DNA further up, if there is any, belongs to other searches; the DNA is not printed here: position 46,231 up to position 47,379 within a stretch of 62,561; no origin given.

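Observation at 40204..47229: Divergent cluster of orphan envelope proteins plus a TM-anchored mini FtsK/HerA-like ATPase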

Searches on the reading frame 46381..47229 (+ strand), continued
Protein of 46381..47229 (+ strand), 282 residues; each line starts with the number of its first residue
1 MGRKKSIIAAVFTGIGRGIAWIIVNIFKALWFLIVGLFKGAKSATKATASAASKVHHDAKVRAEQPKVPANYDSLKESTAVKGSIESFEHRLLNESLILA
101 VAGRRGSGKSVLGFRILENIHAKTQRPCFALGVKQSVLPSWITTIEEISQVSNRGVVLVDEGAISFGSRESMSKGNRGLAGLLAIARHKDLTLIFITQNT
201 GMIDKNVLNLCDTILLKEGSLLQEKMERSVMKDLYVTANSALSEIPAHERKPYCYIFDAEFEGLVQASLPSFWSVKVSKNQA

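Call 24: fold_search(model_id=the predicted structure, library=pdb)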
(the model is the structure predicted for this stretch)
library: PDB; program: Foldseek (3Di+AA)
matches with E <= 10: 1744; with E <= 0.001: 166
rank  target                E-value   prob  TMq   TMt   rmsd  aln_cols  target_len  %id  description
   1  4kfs_A                3.0e-06  1.00  0.43  0.56   6.1       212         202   15  Structure of the genome packaging NTPase B204 from Sulfolobus turreted icosahedral virus 2 in complex with AMP (released 2013-05-22)
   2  6o1x_A                3.6e-06  1.00  0.42  0.35   6.3       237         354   15  Structure of pCW3 conjugation coupling protein TcpA monomer form with ATPgS (released 2020-02-26)
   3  4kft_C                5.0e-06  1.00  0.43  0.57   6.1       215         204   14  Structure of the genome packaging NTPase B204 from Sulfolobus turreted icosahedral virus 2 in complex with ATP-gammaS (released 2013-05-22)
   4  4kfu_A                5.6e-06  1.00  0.39  0.50   7.1       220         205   14  Structure of the genome packaging NTPase B204 from Sulfolobus turreted icosahedral virus 2 in complex with AMPPCP (released 2013-05-22)
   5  4kfr_C                9.9e-06  1.00  0.41  0.55   5.8       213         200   15  Structure of the genome packaging NTPase B204 from Sulfolobus turreted icosahedral virus 2 in complex with sulfate (released 2013-05-22)
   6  4kfr_A                1.2e-05  1.00  0.40  0.53   6.5       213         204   14  Structure of the genome packaging NTPase B204 from Sulfolobus turreted icosahedral virus 2 in complex with sulfate (released 2013-05-22)
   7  4lya                  1.2e-05  1.00  0.41  0.24   9.5       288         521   12  EssC (ATPases 2 and 3) from Geobacillus thermodenitrificans (SeMet) (released 2015-02-04)
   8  8rtb_A                1.3e-05  1.00  0.39  0.17  10.1       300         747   13  Extended inner membrane complex (IMC) protomer structure (TrwM/VirB3-TrwK/VirB4-TrwI/VirB6-TrwG/VirB8-TrwE/VirB10) fro (released 2024-06-19)
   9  7o41_B                1.3e-05  1.00  0.36  0.17   8.8       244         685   12  Hexameric composite model of the Inner Membrane Complex (IMC) with the Arches from the fully-assembled R388 type IV se (released 2022-06-22)
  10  8uk9_C                1.8e-05  1.00  0.31  0.28   7.2       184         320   10  Structure of T4 Bacteriophage clamp loader mutant D110C bound to the T4 clamp, primer-template DNA, and ATP analog (released 2023-12-13)
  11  4r2h                  2.1e-05  1.00  0.43  0.56   6.1       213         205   15  The Crystal Structure of B204, the DNA-packaging ATPase from Sulfolobus Turreted Icosahedral Virus (released 2016-01-13)
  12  4kft_A                2.1e-05  1.00  0.42  0.58   6.0       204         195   16  Structure of the genome packaging NTPase B204 from Sulfolobus turreted icosahedral virus 2 in complex with ATP-gammaS (released 2013-05-22)
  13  8rtb_B                2.1e-05  1.00  0.40  0.19   8.6       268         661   14  Extended inner membrane complex (IMC) protomer structure (TrwM/VirB3-TrwK/VirB4-TrwI/VirB6-TrwG/VirB8-TrwE/VirB10) fro (released 2024-06-19)
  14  9jv8                  2.7e-05  1.00  0.40  0.40   6.8       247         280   12  Crystal structure of M. tuberculosis EccCb1-D2 domain (released 2025-10-08)
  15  4kfu_B                2.9e-05  1.00  0.43  0.58   5.4       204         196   15  Structure of the genome packaging NTPase B204 from Sulfolobus turreted icosahedral virus 2 in complex with AMPPCP (released 2013-05-22)
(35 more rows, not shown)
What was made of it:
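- On FtsK-HerA superfamily of P-loop ATPases: TM-scores are modest (0.4-0.58), and RecA and KaiC rank lower (call 24).
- Closest known: Membrane-anchored FtsK-like translocases and coupling proteins. Same: Foldseek matches have probability 1.0 (call 24).
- Superfamily members with membrane anchors typically work with polytopic partners: TcpA, EssC, VirB4/VirB6, and pI with pXI/pIV (fold matches in call 24; the partner relationships are from established knowledge).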

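Call 32: find_related_loci(query=A1, collection=viral_contigs, flank=10000)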
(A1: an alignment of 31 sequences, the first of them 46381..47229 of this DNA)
Query A1 (282 aa) in viral_contigs; peptide patterns used: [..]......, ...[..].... (x = any residue, [..] = any of these).
43 stretches matched a pattern, but none encodes a relative of the query by tblastn (E <= 1e-3).
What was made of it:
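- On Zot / phage pI (PF05707): There are no IMG/VR relatives (call 32).
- There are no relatives in IMG/VR (call 32).
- Tried and rejected: The IMG/VR scan was negative (call 32).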

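Call 33: search_dna_similar(query=window:46381-47229:+, collection=phages, mode=protein, max_evalue=0.01, max_rows=20)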
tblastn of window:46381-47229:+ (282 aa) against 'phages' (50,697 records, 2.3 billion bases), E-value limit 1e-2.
Records with a match: 1; places in all: 1; records where one place covers at least 80% of the query: 0.
Best place of each record, by identity: <60% 1.
By first word of the organism name: Inoviridae 1.
By host as written in the record: - 1.
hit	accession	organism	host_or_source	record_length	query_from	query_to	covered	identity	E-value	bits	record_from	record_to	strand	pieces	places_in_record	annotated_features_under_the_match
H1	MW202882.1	Inoviridae sp.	Manatee Spring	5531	96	211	41%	28.4%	9e-4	46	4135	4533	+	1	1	zonular occludens toxin (zot) | minor head virion protein G6P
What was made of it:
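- Closest known: Zot / filamentous-phage pI morphogenesis ATPase. Different: There are no phage genes around it and no relatives in IMG/VR (calls 32, 33).
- No relatives were found in 2.9 million IMG/VR contigs (call 32), and only one weak inovirus hit at E 9e-4 among 50,697 phage records (call 33).
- Tried and rejected: The phage tblastn gave one weak inovirus hit (call 33).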

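Call 45: search_protein_representatives(alignment_id=A1)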
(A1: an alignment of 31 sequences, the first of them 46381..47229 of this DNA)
Query: 31 sequences, 283 profile positions. Proteins with E-value up to 0.001 (for the whole library): 1687; up to 1e-10: 903; up to 1e-30: 232. The best 150 are listed.
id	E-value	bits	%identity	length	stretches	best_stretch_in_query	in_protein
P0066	2.0e-127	440.9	-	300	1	1-283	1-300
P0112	4.7e-121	420.0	-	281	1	1-282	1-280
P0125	6.2e-109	380.2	-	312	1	3-283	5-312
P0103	2.6e-108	378.2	-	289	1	1-283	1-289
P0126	2.5e-99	348.7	-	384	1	29-283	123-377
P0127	5.9e-95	334.4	-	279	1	27-283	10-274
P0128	9.5e-86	304.1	-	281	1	3-282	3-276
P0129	4.9e-85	301.8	-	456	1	75-282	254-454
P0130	1.7e-77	277.1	-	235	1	65-281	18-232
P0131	4.6e-72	259.3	-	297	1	56-281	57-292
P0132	5.0e-71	255.8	-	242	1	38-230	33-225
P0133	3.8e-70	252.9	-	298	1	2-281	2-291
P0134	5.4e-70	252.5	-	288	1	5-281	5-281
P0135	7.9e-68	245.4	-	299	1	45-281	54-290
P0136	9.1e-68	245.2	-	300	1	1-282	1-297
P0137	9.8e-68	245.0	-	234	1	58-281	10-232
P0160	7.5e-56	206.1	-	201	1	83-280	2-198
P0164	1.0e-54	202.3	-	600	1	85-281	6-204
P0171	4.1e-49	183.9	-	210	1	91-281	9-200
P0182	4.8e-47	177.2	-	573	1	90-281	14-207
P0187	2.5e-46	174.8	-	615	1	94-281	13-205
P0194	1.0e-44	169.5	-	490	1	85-281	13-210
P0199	7.8e-44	166.6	-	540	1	83-281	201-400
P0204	3.0e-42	161.4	-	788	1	98-281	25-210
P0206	1.3e-41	159.3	-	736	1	99-281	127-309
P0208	2.2e-41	158.6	-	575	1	69-280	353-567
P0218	4.0e-40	154.5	-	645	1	96-280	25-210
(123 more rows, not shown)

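Call 46: search_protein_families(library=pfam, proteins=[P0164, P0182, P0187, P0204, P0206, P0218, P0194, P0199, P0208, P0129], max_evalue=0.01)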
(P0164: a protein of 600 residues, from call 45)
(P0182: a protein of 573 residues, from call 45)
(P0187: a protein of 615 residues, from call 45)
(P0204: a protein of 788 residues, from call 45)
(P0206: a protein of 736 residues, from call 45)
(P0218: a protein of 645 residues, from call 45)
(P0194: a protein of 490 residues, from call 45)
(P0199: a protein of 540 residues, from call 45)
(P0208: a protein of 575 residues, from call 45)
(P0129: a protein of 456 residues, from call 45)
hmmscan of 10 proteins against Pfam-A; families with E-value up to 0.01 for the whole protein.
P0164 (600 aa): 0 families

P0182 (573 aa): 1 family
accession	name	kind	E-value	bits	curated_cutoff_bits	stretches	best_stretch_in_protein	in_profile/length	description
PF05707.18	Zot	-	0.0019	18.1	20.3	1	77-137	79-138/197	Zonular occludens toxin (Zot)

P0187 (615 aa): 0 families

P0204 (788 aa): 0 families

P0206 (736 aa): 15 families
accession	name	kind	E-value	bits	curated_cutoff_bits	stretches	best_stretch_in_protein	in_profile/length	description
PF00085.26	Thioredoxin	-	1.1e-14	54.7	23.5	1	637-732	3-98/103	Thioredoxin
PF13529.12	Peptidase_C39_2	-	6.6e-13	49.9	24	1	379-486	1-143/143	Peptidase_C39 like family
PF13173.12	AAA_14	-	1.1e-05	25.9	27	1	127-159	4-35/129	AAA domain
PF01637.24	ATPase_2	-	2.8e-05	24.5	33.2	1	124-224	19-116/225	ATPase domain predominantly from Archaea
PF13098.12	Thioredoxin_2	-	3.3e-05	24.6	27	1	650-731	4-100/104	Thioredoxin-like domain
PF14595.12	Thioredoxin_9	-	0.00021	21.7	25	1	628-710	18-101/129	Thioredoxin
PF13899.12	Thioredoxin_7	-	0.00023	21.7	27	1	642-696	8-62/83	Thioredoxin-like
PF02492.25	cobW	-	0.00084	19.4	20.7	0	127-156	2-29/180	CobW/HypB/UreG, nucleotide-binding domain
PF03412.21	Peptidase_C39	-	0.00094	19.5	22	1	381-490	2-110/133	Peptidase C39 family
PF20720.3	nSTAND3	-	0.0014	18.8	27.2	1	127-179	19-73/155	Novel STAND NTPase 3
PF13191.12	AAA_16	-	0.0018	19.2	32.6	1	124-216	23-129/167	AAA ATPase domain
PF00005.33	ABC_tran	-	0.0025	18.9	25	1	118-157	4-43/137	ABC transporter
PF13905.12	Thioredoxin_8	-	0.0033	18.2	27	0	652-695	2-46/94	Thioredoxin-like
PF25199.1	nSTAND_NTPase5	-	0.0036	17.6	34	1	121-159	37-76/145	Novel STAND NTPase 5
PF00462.30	Glutaredoxin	-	0.0069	17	22.9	0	656-697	2-36/60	Glutaredoxin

P0218 (645 aa): 5 families
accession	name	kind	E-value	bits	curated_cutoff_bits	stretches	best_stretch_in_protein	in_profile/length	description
PF00085.26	Thioredoxin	-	7.2e-13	48.9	23.5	1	554-622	20-90/103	Thioredoxin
PF13728.12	TraF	-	0.0016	18.8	23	1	556-614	133-202/224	F plasmid transfer operon protein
PF13098.12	Thioredoxin_2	-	0.0025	18.6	27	1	553-612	7-83/104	Thioredoxin-like domain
PF05707.18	Zot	-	0.0054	16.6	20.3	0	40-137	35-134/197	Zonular occludens toxin (Zot)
PF13905.12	Thioredoxin_8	-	0.0068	17.2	27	0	556-593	5-44/94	Thioredoxin-like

P0194 (490 aa): 3 families
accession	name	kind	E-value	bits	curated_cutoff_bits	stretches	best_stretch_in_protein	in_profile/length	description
PF05707.18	Zot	-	0.00019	21.4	20.3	1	81-143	78-139/197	Zonular occludens toxin (Zot)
PF20720.3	nSTAND3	-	0.00053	20.2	27.2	1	19-129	11-110/155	Novel STAND NTPase 3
PF13173.12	AAA_14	-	0.0055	17.1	27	0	26-94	3-71/129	AAA domain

P0199 (540 aa): 4 families
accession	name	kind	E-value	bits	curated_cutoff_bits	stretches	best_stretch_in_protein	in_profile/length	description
PF02661.23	Fic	-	6e-07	30.7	24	1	31-88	21-92/93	Fic/DOC family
PF05707.18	Zot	-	0.00017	21.6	20.3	1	271-330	78-136/197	Zonular occludens toxin (Zot)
PF20720.3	nSTAND3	-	0.0039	17.3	27.2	0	213-251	15-52/155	Novel STAND NTPase 3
PF13173.12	AAA_14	-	0.0077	16.7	27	0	216-284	3-71/129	AAA domain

P0208 (575 aa): 4 families
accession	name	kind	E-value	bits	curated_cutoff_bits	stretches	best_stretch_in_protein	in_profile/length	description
PF20720.3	nSTAND3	-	1.1e-05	25.6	27.2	1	369-487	6-112/155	Novel STAND NTPase 3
PF05707.18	Zot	-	4e-05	23.6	20.3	1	440-495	80-135/197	Zonular occludens toxin (Zot)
PF24883.2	NPHP3_N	-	0.0022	18.6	24.8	1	364-412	6-53/164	Nephrocystin 3, N-terminal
PF13191.12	AAA_16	-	0.0025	18.8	32.6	1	380-415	23-52/167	AAA ATPase domain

P0129 (456 aa): 2 families
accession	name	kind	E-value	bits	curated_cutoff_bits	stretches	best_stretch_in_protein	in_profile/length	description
PF05707.18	Zot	-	0.00014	21.8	20.3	0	331-391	80-140/197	Zonular occludens toxin (Zot)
PF20720.3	nSTAND3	-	0.0034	17.6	27.2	1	269-370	10-104/155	Novel STAND NTPase 3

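Call 47: list_cluster_members(proteins=[P0164, P0182, P0187, P0204, P0206, P0218, P0130, P0137, P0160, P0171])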
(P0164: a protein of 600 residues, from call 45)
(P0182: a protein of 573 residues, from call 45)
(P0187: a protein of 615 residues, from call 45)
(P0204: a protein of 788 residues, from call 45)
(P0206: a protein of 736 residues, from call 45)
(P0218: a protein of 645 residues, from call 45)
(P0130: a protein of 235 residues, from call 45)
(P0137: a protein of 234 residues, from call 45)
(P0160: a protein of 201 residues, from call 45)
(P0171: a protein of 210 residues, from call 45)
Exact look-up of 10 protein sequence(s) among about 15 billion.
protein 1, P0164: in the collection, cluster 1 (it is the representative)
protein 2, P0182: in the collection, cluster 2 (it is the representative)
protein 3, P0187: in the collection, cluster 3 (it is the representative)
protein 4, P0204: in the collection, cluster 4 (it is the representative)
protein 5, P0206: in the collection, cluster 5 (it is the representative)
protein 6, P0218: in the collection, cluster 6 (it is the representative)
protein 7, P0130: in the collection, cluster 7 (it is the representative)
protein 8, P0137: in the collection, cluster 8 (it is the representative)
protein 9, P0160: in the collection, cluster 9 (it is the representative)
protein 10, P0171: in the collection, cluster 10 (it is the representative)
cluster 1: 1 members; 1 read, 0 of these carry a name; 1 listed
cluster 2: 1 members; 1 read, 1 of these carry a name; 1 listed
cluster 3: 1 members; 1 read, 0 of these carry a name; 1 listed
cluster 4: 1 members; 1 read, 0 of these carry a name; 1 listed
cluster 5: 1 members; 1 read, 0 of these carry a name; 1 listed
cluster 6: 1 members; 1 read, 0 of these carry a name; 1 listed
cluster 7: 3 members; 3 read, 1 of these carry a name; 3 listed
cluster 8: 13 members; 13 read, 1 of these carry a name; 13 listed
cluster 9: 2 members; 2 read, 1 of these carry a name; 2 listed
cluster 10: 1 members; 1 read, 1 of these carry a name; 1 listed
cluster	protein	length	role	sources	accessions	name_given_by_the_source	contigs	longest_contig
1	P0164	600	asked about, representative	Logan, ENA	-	-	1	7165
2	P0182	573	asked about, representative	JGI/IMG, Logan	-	hypothetical protein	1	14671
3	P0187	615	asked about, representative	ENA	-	-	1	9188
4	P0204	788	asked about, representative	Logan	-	-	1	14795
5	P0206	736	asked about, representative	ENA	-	-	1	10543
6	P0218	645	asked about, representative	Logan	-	-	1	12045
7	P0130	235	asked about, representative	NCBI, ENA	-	-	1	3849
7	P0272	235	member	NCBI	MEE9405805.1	MAG: zonular occludens toxin domain-containing protein [Candidatus Aenigmarchaeota ...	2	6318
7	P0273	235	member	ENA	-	-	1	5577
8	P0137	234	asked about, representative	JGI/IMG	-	-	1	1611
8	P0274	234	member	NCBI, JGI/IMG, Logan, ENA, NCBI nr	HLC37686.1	MAG TPA: ATP-binding protein [Candidatus Nanoarchaeia archaeon] | ATP-binding protein [Candidatus Nanoarchaeia archaeon]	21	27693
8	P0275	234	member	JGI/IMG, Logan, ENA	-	-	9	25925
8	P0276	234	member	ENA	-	-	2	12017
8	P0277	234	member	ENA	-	-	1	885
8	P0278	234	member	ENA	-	-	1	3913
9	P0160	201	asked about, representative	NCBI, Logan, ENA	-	-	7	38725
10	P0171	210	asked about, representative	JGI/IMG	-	hypothetical protein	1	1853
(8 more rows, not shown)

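Call 50: fold_search(model_id=the predicted structure, library=viral)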
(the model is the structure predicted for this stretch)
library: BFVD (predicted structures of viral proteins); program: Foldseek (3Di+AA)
matches with E <= 10: 1632; with E <= 0.001: 126
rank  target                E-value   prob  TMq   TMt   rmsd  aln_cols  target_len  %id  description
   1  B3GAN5                2.6e-07  1.00  0.40  0.60   4.9       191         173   13  AMDV5_3 [uncultured virus]
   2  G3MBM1                6.7e-07  1.00  0.46  0.26   4.8       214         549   13  Gp155 [Bacillus phage G]
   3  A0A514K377            7.1e-07  1.00  0.43  0.40  21.4       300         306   13  Uncharacterized protein [Nitrosopumilus spindle-shaped virus]
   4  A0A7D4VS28            1.3e-06  1.00  0.37  0.40   7.0       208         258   15  FtsK-like protein [Drosophila-associated adintovirus 3]
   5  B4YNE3                1.7e-06  1.00  0.38  0.42  10.1       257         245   13  Uncharacterized protein V3 [Sputnik virophage]
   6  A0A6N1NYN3            2.1e-06  1.00  0.39  0.44   8.0       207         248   13  Virion packaging ATPase [Tupanvirus soda lake]
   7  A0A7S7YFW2            2.5e-06  1.00  0.41  0.37  11.2       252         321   14  VV A32-like packaging ATPase [Medusavirus stheno T3]
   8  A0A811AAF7            3.0e-06  1.00  0.44  0.46   6.6       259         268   12  (no name in the UniProt tables at hand)
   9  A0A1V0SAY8            3.0e-06  1.00  0.36  0.48   6.0       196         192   14  Uncharacterized protein [Catovirus CTV1]
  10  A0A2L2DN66            3.4e-06  1.00  0.36  0.36   8.5       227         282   15  Uncharacterized protein [Acanthamoeba polyphaga mimivirus]
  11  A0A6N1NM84            3.6e-06  1.00  0.36  0.39   5.7       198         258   14  Uncharacterized protein [Tupanvirus soda lake]
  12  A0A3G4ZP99            4.1e-06  1.00  0.37  0.23   7.5       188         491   18  P-loop NTPase domain protein [Terrestrivirus sp.]
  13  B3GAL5                4.6e-06  1.00  0.39  0.56   5.2       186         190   17  AMDV2_16 [uncultured virus]
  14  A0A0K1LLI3            5.3e-06  1.00  0.36  0.25   7.8       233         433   15  (no name in the UniProt tables at hand)
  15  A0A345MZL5            5.6e-06  1.00  0.38  0.29  24.8       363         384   12  (no name in the UniProt tables at hand)
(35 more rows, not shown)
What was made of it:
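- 46381..47229 (+): F: 282-aa Zot/pI-like ATPase of the FtsK-HerA superfamily. It has an N-terminal 33-residue hydrophobic helix (nt 46396-46494) with basic residues on both sides, Walker A (46687-46710), Walker B (46846-46866), ARH...ITQ (46936-46974) and a conserved C-terminal tail LPSFWS..VSKNQA (from 47185). Foldseek results in calls 24 and 50.
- On A32/P9/B204 packaging ATPases of membrane-containing viruses: The fold similarity alone is met (calls 24, 50).
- Closest known: Genome-packaging ATPases of membrane-containing viruses. Same: This is the best structural match: B204 at E 3e-6 with target-normalised TM-score 0.56-0.58 (call 24), and A32-like ATPases in BFVD (call 50).
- Top fold matches are B204, TcpA, EssC/EccC, VirB4/TrwK, FtsK and the Zot N-domain (call 24), and A32-like and FtsK-like viral ATPases (call 50).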

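Call 55: search_protein_families(library=padloc, proteins=[window:46381-47229:+], max_evalue=1)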
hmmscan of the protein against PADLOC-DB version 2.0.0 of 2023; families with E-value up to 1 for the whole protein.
window:46381-47229:+ (282 aa): 2 families
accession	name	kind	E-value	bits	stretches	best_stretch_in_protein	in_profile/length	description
PDLC04140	mad8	-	4e-07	27.8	2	152-244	190-278/314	mads_8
PDLC02170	Avs5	-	0.021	10.8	1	90-121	335-365/771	-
